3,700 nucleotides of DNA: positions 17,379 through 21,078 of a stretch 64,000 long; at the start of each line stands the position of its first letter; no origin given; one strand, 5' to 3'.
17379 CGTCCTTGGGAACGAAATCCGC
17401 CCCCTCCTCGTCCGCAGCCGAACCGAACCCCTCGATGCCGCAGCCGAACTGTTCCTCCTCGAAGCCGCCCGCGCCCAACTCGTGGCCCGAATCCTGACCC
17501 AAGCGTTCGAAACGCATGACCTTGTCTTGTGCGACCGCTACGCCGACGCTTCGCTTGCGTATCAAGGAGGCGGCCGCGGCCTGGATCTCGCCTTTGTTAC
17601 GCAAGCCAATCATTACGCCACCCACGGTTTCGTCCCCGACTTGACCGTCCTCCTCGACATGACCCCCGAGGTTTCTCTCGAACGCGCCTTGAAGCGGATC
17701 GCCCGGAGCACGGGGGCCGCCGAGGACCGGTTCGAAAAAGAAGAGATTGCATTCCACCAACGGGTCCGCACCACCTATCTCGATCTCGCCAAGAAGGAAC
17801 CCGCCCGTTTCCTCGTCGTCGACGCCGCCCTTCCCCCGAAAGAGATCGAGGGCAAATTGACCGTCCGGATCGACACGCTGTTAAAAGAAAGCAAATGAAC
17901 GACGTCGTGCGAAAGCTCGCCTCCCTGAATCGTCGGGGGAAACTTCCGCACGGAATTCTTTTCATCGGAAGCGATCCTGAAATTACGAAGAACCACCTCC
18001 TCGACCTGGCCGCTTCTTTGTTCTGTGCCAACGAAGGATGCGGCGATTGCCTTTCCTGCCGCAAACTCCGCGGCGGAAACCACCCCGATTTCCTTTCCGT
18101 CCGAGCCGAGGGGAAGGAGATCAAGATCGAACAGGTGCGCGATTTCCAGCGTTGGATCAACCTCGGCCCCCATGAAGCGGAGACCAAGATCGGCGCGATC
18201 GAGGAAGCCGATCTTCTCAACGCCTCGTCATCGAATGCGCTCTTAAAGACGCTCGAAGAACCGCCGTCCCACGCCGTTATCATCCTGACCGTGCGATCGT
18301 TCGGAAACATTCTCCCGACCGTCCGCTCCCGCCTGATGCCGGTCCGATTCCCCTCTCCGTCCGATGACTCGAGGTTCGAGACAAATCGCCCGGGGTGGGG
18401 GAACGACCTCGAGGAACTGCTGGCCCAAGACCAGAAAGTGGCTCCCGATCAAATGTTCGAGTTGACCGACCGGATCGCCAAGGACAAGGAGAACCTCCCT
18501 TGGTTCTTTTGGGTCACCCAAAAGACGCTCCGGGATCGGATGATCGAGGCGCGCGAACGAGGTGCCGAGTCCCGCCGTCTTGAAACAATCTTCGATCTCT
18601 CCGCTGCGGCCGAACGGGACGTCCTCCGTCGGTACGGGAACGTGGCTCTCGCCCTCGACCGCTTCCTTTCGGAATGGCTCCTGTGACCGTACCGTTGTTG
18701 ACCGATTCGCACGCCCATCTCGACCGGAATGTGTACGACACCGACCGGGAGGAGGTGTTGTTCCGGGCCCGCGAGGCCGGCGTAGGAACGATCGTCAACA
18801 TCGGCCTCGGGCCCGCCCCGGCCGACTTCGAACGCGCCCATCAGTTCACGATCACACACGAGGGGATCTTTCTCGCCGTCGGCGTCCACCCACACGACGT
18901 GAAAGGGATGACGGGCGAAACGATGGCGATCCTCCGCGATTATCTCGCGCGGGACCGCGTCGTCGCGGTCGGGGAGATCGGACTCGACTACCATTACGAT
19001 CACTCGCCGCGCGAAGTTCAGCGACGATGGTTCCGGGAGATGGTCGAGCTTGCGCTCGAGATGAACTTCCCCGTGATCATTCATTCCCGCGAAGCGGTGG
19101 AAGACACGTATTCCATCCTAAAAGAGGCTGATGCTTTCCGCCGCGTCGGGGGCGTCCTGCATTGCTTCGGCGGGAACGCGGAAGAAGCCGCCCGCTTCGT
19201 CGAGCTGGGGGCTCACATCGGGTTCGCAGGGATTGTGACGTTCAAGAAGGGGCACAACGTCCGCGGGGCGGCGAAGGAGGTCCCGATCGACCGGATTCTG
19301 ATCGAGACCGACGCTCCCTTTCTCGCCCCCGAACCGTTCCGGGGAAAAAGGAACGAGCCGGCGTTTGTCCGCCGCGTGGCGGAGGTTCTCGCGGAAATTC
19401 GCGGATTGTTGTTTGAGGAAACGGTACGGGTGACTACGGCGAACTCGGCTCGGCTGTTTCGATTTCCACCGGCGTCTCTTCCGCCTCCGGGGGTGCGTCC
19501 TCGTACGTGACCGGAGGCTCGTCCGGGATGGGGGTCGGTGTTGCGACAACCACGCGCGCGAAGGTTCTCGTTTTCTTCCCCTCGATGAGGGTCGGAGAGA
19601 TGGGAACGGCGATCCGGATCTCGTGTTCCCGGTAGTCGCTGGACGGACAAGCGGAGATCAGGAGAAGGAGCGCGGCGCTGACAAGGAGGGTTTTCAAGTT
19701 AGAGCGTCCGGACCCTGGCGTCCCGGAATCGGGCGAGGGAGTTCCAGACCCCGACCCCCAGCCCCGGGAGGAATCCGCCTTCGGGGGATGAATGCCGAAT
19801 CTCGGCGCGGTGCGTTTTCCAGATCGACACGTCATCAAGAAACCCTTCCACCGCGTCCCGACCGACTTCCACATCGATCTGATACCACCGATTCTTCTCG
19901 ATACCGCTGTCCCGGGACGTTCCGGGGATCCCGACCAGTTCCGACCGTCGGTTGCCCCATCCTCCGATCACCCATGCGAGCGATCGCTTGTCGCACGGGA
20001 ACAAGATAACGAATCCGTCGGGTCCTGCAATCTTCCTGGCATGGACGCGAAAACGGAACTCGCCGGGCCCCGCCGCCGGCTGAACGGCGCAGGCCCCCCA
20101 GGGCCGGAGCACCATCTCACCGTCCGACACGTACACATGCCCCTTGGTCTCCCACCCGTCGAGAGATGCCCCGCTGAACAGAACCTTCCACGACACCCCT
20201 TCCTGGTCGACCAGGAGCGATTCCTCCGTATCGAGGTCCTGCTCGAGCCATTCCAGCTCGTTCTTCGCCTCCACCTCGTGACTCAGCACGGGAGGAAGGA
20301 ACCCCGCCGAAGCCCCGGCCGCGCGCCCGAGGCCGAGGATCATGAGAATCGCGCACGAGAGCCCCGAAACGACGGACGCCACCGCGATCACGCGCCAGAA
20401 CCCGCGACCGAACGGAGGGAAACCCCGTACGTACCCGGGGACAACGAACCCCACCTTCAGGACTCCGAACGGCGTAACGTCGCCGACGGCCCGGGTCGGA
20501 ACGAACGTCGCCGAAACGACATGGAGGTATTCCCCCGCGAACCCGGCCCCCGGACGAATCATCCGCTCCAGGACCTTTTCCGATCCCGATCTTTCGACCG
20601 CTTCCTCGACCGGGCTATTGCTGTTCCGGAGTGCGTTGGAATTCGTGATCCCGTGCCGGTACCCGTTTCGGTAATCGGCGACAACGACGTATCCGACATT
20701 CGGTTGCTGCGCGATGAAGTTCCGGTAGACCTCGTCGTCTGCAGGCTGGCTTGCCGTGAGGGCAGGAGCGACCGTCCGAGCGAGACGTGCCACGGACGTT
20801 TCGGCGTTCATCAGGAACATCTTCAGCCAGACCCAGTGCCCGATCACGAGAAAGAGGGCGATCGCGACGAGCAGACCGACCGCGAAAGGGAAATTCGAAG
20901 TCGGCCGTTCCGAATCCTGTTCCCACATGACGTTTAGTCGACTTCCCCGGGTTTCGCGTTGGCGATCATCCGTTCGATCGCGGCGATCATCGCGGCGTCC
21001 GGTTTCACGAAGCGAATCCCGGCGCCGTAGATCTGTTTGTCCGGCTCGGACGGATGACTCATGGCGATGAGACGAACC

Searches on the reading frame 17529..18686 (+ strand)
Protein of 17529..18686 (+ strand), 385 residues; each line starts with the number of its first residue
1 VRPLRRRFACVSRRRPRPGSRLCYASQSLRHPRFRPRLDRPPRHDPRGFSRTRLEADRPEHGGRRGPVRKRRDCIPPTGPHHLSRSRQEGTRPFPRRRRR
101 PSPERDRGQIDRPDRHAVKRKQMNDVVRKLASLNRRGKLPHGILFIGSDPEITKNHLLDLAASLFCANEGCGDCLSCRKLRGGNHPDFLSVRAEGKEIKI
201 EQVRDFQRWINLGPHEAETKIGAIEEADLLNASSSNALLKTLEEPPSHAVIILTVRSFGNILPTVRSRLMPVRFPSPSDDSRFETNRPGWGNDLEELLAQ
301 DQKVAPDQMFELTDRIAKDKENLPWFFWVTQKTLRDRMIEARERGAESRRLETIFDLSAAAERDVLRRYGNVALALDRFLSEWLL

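Call 55: search_protein_families(library=pfam, proteins=[window:17529-18686:+], max_evalue=0.01)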
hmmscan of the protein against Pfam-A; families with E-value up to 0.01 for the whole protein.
window:17529-18686:+ (385 aa): 1 family
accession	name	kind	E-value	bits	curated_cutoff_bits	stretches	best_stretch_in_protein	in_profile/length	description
PF13177.12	DNA_pol3_delta2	-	1.8e-40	139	27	1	125-276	4-159/161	DNA polymerase III, delta subunit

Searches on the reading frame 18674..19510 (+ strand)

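Call 55: search_protein_families(library=pfam, proteins=[window:18674-19510:+], max_evalue=0.01)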
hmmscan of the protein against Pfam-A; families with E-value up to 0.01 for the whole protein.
window:18674-19510:+ (278 aa): 2 families
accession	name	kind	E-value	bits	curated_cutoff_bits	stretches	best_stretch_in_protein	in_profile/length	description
PF01026.27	TatD_DNase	-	1.2e-81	274.3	27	1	10-263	1-253/253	TatD related DNase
PF07969.17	Amidohydro_3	-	0.0024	17.9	29.7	0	82-263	231-425/472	Amidohydrolase family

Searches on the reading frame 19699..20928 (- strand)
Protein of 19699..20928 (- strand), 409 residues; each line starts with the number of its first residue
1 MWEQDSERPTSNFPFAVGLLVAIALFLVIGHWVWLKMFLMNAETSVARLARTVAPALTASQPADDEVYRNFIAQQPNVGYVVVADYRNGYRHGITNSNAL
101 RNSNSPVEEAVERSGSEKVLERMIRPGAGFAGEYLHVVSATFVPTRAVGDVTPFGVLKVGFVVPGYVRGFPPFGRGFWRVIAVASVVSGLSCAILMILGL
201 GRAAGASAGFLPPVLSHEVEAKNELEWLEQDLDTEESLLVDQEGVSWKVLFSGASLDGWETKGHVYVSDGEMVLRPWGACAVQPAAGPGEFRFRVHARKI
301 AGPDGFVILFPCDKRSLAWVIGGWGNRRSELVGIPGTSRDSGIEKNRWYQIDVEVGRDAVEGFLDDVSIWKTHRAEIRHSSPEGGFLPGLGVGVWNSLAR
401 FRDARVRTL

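Call 55: search_protein_families(library=pfam, proteins=[window:19699-20928:-], max_evalue=0.01)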
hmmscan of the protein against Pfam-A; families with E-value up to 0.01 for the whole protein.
window:19699-20928:- (409 aa): 1 family
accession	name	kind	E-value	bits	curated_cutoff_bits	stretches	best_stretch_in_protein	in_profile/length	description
PF06439.18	3keto-disac_hyd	-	3.5e-05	24.4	26.8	1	247-406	2-186/187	3-keto-disaccharide hydrolase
